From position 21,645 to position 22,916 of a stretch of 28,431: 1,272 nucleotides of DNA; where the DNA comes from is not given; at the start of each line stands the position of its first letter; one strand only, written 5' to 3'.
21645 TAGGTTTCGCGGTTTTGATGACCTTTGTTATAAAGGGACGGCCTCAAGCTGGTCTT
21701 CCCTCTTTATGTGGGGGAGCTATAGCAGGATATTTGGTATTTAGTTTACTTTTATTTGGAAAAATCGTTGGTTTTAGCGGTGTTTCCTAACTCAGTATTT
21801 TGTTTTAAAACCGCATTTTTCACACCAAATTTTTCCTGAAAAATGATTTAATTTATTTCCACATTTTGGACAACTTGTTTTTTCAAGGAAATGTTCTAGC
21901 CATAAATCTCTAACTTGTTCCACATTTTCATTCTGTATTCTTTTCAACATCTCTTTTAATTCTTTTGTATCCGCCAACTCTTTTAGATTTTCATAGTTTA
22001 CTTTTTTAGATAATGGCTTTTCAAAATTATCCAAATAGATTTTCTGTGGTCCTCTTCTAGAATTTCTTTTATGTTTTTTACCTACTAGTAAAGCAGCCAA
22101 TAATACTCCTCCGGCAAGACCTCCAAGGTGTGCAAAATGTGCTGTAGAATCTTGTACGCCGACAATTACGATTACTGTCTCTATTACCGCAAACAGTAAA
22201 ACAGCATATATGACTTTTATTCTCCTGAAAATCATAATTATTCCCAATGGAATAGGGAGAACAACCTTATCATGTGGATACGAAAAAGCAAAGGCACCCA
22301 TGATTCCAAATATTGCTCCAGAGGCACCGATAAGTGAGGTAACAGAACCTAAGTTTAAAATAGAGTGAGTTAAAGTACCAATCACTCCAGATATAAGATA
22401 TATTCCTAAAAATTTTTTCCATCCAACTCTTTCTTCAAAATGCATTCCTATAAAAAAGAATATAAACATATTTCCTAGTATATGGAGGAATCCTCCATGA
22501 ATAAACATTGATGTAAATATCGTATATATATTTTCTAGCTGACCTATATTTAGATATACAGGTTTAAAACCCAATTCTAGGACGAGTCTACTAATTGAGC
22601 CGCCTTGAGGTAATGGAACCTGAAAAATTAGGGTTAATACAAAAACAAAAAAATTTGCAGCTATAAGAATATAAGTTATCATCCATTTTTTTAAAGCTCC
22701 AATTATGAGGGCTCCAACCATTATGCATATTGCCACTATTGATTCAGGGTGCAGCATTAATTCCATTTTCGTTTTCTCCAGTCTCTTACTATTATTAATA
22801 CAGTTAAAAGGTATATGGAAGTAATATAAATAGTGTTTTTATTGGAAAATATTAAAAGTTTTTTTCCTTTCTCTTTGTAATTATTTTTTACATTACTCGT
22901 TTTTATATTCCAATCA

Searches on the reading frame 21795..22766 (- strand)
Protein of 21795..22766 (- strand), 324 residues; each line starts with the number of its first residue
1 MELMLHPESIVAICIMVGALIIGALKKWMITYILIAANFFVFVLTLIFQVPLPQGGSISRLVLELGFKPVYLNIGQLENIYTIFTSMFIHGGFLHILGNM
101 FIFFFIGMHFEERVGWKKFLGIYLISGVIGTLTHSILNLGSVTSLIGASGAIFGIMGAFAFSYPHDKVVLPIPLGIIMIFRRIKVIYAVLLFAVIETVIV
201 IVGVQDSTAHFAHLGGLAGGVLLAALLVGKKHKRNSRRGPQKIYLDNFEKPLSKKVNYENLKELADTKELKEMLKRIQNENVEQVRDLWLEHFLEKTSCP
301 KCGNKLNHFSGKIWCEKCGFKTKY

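Call 32: search_protein_families(library=pfam, proteins=[window:21795-22766:-], max_evalue=0.001)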
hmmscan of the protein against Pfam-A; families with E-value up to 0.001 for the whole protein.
window:21795-22766:- (324 aa): 1 family
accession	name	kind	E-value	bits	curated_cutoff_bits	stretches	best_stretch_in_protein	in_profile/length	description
PF01694.28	Rhomboid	-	5.4e-29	101.7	22.6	1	79-228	3-141/143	Rhomboid domain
